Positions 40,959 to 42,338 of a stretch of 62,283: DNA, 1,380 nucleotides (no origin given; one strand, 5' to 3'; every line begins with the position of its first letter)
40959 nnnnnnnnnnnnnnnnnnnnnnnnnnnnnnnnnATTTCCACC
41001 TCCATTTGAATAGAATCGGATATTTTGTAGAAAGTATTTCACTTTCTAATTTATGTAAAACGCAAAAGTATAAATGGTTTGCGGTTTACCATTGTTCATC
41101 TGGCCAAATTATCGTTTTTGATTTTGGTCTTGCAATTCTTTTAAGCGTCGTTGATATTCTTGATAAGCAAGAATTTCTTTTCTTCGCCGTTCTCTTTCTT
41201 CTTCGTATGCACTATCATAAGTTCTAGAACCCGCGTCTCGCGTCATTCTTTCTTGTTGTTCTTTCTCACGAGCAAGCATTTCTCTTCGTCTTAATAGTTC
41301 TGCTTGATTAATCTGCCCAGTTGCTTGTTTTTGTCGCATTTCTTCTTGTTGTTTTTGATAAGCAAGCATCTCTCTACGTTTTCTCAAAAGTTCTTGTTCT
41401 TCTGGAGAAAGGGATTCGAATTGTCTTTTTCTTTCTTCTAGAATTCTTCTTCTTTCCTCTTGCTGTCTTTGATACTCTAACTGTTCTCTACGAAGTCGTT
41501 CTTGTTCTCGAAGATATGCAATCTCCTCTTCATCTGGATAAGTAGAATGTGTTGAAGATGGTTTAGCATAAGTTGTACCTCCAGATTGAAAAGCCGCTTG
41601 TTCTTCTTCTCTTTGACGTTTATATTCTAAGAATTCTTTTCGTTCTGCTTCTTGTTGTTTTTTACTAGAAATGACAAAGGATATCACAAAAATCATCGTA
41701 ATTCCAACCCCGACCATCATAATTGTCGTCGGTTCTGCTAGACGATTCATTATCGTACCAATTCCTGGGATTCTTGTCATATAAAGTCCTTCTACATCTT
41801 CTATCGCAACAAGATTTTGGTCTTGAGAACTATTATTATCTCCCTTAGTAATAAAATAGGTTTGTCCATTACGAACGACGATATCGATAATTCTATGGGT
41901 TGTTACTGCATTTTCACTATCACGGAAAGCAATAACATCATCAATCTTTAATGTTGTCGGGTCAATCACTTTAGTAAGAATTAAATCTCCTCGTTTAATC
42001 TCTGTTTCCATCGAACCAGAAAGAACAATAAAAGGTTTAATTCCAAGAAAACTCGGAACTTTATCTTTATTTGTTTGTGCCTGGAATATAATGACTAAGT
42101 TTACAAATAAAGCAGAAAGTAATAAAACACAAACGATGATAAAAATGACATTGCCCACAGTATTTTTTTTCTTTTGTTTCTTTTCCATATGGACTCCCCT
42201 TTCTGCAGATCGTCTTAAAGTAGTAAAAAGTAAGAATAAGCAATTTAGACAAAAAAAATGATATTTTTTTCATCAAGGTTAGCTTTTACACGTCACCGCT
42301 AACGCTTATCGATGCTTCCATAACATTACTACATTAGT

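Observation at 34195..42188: Six-gene SipW/TasA(BsaA)-class fibre locus with two tail-bearing signal peptidases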

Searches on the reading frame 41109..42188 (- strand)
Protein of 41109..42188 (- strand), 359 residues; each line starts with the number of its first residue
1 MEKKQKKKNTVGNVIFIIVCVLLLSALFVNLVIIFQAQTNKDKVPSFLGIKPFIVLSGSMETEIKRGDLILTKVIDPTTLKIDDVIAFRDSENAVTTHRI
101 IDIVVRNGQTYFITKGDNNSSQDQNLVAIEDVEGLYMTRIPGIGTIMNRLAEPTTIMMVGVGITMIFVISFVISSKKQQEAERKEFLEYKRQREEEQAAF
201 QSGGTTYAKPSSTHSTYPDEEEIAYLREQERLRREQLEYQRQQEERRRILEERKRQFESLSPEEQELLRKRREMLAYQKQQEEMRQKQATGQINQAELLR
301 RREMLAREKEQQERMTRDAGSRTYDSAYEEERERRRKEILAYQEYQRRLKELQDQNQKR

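Call 3: search_protein_families(library=pfam, proteins=[window:41109-42188:-], max_evalue=1)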
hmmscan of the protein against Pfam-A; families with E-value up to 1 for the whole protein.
window:41109-42188:- (359 aa): 6 families
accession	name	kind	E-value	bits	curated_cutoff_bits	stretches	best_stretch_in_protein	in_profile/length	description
PF09879.14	DUF2106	-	0.0039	17.1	25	1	143-223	2-84/151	Predicted membrane protein (DUF2106)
PF10502.14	Peptidase_S26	-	0.034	14.5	22.9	1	49-93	22-68/168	Signal peptidase, peptidase S26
PF11683.13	DUF3278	-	0.065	13.8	26.6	1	2-54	24-75/130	Protein of unknown function (DUF3278)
PF25184.1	YxzE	-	0.13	13.7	40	0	156-202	5-35/65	YxzE-like putative bacteriocin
PF20563.3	DUF6773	-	0.16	12.2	27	0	4-47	78-122/163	Family of unknown function (DUF6773)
PF14143.11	YrhC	-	0.17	12.4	27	0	144-179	27-65/72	YrhC-like protein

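Call 4: search_protein_families(library=ncbifam, proteins=[window:41109-42188:-], max_evalue=1)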
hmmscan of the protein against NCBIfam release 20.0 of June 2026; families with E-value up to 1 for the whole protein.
window:41109-42188:- (359 aa): 8 families
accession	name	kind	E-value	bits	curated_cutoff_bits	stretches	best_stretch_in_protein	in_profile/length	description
NF046067.1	SigPepSipWBacil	equivalog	2e-29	102.5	190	1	17-190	6-183/189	signal peptidase I SipW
TIGR02228.1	sigpep_I_arch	equivalog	1.5e-26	93.1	51.85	1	11-167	3-152/158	signal peptidase I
TIGR02227.1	sigpep_I_bact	equivalog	0.00013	21.9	47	1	49-101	19-75/162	signal peptidase I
NF045846.1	MSC0882_dom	subfamily_domain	0.036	13.2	60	0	4-35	208-238/244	MSC_0882 family membrane protein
TIGR01195.1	oadG_fam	subfamily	0.089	13.4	36.05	0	152-197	6-52/84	sodium pump decarboxylases, gamma subunit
NF045849.1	ICE_MMCAP2_0565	equivalog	0.19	11.4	40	0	2-31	47-76/80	Mbov_0395 family pilin-like conjugal transfer protein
NF041554.1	SA1362_fam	subfamily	0.23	11.7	42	1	155-186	31-61/70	SA1362 family protein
TIGR02586.1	cas5_cmx5_devS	exception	0.24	11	111.5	1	236-291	76-119/183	type I-MYXAN CRISPR-associated protein Cas5/Cmx5/DevS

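Call 31: find_encoding_contigs(protein=window:41109-42188:-, flank=10000, max_places=6)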
Protein window:41109-42188:- (359 aa): no gene with exactly this product is on record in the collection.

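Call 53: search_dna_similar(query=window:41109-42188:-, collection=plasmids, mode=protein, max_evalue=0.00001, max_rows=15)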
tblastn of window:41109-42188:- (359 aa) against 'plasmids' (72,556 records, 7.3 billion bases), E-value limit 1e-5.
Records with a match: 21; places in all: 21; records where one place covers at least 80% of the query: 0.
Best place of each record, by identity: <60% 21.
By first word of the organism name: Enterococcus 4; Natronorubrum 4; Natrarchaeobaculum 2; Haloferax 2; Lacticaseibacillus 1; Halorubrum 1; Acetoanaerobium 1; Bacillus 1; Halomontanus 1; Arthrobacter 1; and 3 more.
By predicted mobility (MOB-suite, as given by PLSDB): non-mobilizable 16; mobilizable 4; conjugative 1.
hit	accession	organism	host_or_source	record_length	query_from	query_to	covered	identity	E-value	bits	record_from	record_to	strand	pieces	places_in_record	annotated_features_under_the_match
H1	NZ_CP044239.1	Lacticaseibacillus paracasei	Pickle,fermented vegetable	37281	1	186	52%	30.7%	6e-11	72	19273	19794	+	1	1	signal peptidase I | TasA family protein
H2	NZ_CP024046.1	Natrarchaeobaculum sulfurireducens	Kulunda Steppe hypersaline lake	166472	15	177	45%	33.7%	8e-14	80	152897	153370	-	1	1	signal peptidase I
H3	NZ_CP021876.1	Enterococcus wangshanyuanii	cell culture,fecal sample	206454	1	184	51%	28.8%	9e-6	55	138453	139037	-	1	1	signal peptidase I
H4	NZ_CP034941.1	Halorubrum ezzemoulense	Cell Culture,Hypersaline Lake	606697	5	194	53%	27.6%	6e-8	62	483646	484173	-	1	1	signal peptidase I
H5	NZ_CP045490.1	Natronorubrum aibiense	single cell,Xinjiang Aibi Salt Lake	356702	19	168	42%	34.6%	6e-13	77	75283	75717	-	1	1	signal peptidase I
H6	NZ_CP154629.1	Acetoanaerobium noterae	cell culture,Sludge of a digestion ...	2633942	1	144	40%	35.6%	3e-14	82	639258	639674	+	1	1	none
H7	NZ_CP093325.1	Bacillus sp. N5-665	whole organism,peat soil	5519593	10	185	49%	28.6%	8e-9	65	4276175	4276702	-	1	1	none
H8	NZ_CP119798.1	Halomontanus rarus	cell culture,sediment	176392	19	182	46%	30.0%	3e-7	60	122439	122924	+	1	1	signal peptidase I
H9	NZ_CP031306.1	Natronorubrum bangense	Cell culture,The Bange salt-alkaline ...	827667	19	168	42%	32.7%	5e-10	69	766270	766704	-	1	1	signal peptidase I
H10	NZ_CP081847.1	Enterococcus raffinosus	Homo sapiens,feces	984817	13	192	50%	27.1%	4e-6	56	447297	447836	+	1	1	signal peptidase I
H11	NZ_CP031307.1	Natronorubrum bangense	Cell culture,The Bange salt-alkaline ...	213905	53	213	45%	29.8%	5e-13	78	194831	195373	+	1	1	signal peptidase I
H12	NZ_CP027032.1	Natrarchaeobaculum sulfurireducens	Shar-Burdiin hypersaline soda lake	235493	53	177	35%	36.2%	3e-13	78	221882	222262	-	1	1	signal peptidase I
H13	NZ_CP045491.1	Natronorubrum aibiense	single cell,Xinjiang Aibi Salt Lake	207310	43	171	36%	31.9%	6e-13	77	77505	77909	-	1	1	signal peptidase I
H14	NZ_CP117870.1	Arthrobacter agilis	cell culture,Middle part of the water ...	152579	45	167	34%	31.2%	2e-7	60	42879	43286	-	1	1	signal peptidase I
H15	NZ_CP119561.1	Haloarcula halophila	cell culture,sediment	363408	53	154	28%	36.3%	3e-8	63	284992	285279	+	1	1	signal peptidase I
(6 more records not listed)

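Call 54: get_annotated_region(hit=H1, flank=5000)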
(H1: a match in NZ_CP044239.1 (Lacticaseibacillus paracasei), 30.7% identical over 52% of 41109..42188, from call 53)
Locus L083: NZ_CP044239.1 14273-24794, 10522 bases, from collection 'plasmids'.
description: Lacticaseibacillus paracasei strain WX322 plasmid pWX3
organism: Lacticaseibacillus paracasei (NCBI taxid 1597)
taxonomy: Bacteria; Bacillota; Bacilli; Lactobacillales; Lactobacillaceae; Lacticaseibacillus; Lacticaseibacillus paracasei
host: -; source: Pickle,fermented vegetable; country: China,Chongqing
typing (MOB-suite, as given by PLSDB): mobilizable; replicon rep_cluster_816; relaxase MOBP
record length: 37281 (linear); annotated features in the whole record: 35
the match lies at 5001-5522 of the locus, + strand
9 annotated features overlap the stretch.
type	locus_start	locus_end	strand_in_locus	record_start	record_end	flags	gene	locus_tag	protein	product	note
CDS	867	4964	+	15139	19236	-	-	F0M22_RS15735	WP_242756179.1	GH92 family glycosyl hydrolase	GO:0005975 - carbohydrate metabolic process [Evidence IEA]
CDS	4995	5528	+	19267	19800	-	-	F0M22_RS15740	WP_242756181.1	signal peptidase I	-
CDS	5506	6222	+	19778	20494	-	-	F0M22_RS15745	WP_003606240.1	TasA family protein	-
CDS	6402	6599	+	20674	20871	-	-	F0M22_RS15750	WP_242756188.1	hypothetical protein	-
CDS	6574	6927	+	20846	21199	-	tnpB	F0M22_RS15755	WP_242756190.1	IS66 family insertion sequence element accessory protein TnpB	-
CDS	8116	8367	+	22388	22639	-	-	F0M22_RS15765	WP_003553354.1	IS3 family transposase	-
CDS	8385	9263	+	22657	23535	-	-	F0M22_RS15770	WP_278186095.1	IS3 family transposase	-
CDS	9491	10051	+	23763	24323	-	-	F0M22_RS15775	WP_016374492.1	hypothetical protein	-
CDS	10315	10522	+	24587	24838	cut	-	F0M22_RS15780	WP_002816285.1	IS3 family transposase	-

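Call 55: get_annotated_region(hit=H3, flank=6000)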
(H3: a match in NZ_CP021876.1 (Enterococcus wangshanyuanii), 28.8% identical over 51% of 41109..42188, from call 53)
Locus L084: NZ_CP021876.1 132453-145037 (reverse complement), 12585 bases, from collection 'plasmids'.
description: Enterococcus wangshanyuanii strain MN05 plasmid unnamed3
organism: Enterococcus wangshanyuanii (NCBI taxid 2005703)
taxonomy: Bacteria; Bacillota; Bacilli; Lactobacillales; Enterococcaceae; Enterococcus; Enterococcus wangshanyuanii
host: -; source: cell culture,fecal sample; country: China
typing (MOB-suite, as given by PLSDB): mobilizable; relaxase MOBP
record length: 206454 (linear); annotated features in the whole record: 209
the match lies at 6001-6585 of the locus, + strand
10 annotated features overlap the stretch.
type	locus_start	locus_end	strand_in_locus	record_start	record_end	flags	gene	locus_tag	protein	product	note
CDS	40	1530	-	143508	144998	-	-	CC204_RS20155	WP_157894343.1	helix-turn-helix domain-containing protein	-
CDS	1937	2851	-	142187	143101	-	-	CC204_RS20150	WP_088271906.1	YafY family protein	-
CDS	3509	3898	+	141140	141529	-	-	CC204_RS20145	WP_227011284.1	effector binding domain-containing protein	-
CDS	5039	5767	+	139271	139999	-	-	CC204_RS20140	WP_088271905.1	winged helix-turn-helix domain-containing protein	-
CDS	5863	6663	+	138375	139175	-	-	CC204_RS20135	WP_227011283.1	signal peptidase I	-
CDS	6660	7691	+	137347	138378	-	-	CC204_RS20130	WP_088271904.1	BsaA family SipW-dependent biofilm matrix protein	-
CDS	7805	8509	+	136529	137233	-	-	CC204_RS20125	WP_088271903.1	hypothetical protein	-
CDS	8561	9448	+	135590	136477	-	-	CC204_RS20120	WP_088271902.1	BsaA family SipW-dependent biofilm matrix protein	-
CDS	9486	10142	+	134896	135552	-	-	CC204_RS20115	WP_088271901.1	hypothetical protein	-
CDS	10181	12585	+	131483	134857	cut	-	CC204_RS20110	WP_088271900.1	hypothetical protein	-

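Call 56: get_annotated_region(hit=H10, flank=6000)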
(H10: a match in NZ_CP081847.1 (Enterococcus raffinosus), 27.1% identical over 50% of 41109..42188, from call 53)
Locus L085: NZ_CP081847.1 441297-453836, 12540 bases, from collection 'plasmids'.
description: Enterococcus raffinosus strain CX012922 plasmid pCX012922, complete sequence
organism: Enterococcus raffinosus (NCBI taxid 71452)
taxonomy: Bacteria; Bacillota; Bacilli; Lactobacillales; Enterococcaceae; Enterococcus; Enterococcus raffinosus
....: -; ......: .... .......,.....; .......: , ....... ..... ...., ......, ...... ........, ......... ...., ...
typing (MOB-suite, as given by PLSDB): non-mobilizable
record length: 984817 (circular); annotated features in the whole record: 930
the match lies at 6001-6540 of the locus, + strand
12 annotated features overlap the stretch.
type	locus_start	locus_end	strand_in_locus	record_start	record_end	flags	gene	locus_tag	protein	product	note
CDS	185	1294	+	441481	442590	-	-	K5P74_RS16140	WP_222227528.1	site-specific integrase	GO:0015074 - DNA integration [Evidence IEA]; GO:0006310 - DNA recombination [Evidence IEA]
CDS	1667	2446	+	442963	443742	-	-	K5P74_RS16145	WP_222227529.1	hypothetical protein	-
CDS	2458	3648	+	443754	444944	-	-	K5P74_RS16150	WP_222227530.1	hypothetical protein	-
CDS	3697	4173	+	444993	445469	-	lepB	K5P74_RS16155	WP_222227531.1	signal peptidase I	GO:0009306 - protein secretion [Evidence IEA]; GO:0006465 - signal peptide processing [Evidence IEA]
CDS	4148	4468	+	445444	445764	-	-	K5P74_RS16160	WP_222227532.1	hypothetical protein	-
CDS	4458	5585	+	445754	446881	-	-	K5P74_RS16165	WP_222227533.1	glucosaminidase domain-containing protein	-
CDS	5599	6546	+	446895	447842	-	-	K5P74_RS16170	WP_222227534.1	signal peptidase I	-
CDS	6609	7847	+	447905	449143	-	-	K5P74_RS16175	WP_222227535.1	hypothetical protein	-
CDS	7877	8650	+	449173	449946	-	-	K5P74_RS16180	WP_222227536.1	cell wall protein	-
CDS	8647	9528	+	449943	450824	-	-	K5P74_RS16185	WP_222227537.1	BsaA family SipW-dependent biofilm matrix protein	-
CDS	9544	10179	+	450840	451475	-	-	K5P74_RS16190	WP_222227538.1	TasA family protein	-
CDS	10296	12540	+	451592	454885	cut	-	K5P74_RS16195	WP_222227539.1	hypothetical protein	-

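Call 57: search_protein_families(library=ncbifam, proteins=[L084:6660-7691:+, L084:8561-9448:+, L085:8647-9528:+, L085:9544-10179:+, L083:5506-6222:+, L084:7805-8509:+, L084:9486-10142:+], max_evalue=0.01)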
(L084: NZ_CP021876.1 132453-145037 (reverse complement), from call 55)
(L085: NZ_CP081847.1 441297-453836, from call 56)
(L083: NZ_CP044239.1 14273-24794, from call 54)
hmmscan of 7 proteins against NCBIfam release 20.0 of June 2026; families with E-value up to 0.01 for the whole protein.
L084:6660-7691:+ (343 aa): 2 families
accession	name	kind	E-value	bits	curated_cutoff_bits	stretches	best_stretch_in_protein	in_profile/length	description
TIGR04090.1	exp_by_SipW_IV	subfamily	3.6e-33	115.3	60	2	8-117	1-108/241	BsaA family SipW-dependent biofilm matrix protein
TIGR04088.1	cognate_SipW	domain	0.0093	16.1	19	1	13-40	2-29/34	SipW-dependent-type signal peptide-containing protein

L084:8561-9448:+ (295 aa): 1 family
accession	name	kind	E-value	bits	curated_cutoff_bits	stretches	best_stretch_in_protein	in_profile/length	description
TIGR04090.1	exp_by_SipW_IV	subfamily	6.3e-25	88.3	60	1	32-265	5-188/241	BsaA family SipW-dependent biofilm matrix protein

L085:8647-9528:+ (293 aa): 1 family
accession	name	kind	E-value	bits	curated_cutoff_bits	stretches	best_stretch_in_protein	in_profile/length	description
TIGR04090.1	exp_by_SipW_IV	subfamily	8.1e-22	78.1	60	1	23-257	5-180/241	BsaA family SipW-dependent biofilm matrix protein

L085:9544-10179:+ (211 aa): 1 family
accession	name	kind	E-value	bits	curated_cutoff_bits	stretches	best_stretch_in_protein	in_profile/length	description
TIGR04090.1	exp_by_SipW_IV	subfamily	1.7e-13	50.9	60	2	15-90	7-78/241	BsaA family SipW-dependent biofilm matrix protein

L083:5506-6222:+ (238 aa): 1 family
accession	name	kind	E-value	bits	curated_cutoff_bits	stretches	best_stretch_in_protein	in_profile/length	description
TIGR04088.1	cognate_SipW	domain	0.001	19.2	19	1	13-38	1-26/34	SipW-dependent-type signal peptide-containing protein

L084:7805-8509:+ (234 aa): 2 families
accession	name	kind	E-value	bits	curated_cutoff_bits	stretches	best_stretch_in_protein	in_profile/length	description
NF053819.1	EF0750_LPXTG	subfamily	2.9e-09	37.4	47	1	174-227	49-105/105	EF2685/EF0750 family sortase-dependent surface protein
NF047961.1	adhesin_HupY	equivalog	0.0098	14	1250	0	130-225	882-977/978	leucine-rich repeat adhesin HupY/LrrG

L084:9486-10142:+ (218 aa): 1 family
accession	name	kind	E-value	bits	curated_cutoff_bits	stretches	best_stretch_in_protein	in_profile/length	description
TIGR04090.1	exp_by_SipW_IV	subfamily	2.7e-15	56.8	60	2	23-96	6-79/241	BsaA family SipW-dependent biofilm matrix protein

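Call 71: find_homologous_proteins(query=window:41109-42188:-, max_evalue=1e-10)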
Query window:41109-42188:- (359 aa): 855 proteins with E <= 1e-10 among 8000 candidates; the best 120 are listed.
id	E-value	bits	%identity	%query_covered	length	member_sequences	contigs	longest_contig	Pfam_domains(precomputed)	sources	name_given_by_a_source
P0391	1.3e-219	746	99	100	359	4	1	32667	-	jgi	-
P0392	1.1e-85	306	70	53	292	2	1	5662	-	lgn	-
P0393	1.6e-85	305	68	56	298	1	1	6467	-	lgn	-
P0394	1.4e-81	292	68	53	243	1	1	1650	-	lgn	-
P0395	1.5e-81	292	69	53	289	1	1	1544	-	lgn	-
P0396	4.1e-81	291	68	53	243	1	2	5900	-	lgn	-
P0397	5.7e-81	290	68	53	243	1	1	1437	-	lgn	-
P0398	9.3e-81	290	71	51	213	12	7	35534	-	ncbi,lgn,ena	-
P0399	1.7e-80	289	67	53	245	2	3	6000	-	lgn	-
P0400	4.2e-80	288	65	55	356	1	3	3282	-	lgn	-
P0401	7.6e-80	287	65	55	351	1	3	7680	-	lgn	-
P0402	1.7e-79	286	67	54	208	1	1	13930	-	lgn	-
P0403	1.9e-79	285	66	54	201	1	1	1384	-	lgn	-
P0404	1.1e-78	283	63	55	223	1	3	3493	-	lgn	-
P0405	1.1e-78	283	64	55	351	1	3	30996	-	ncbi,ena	-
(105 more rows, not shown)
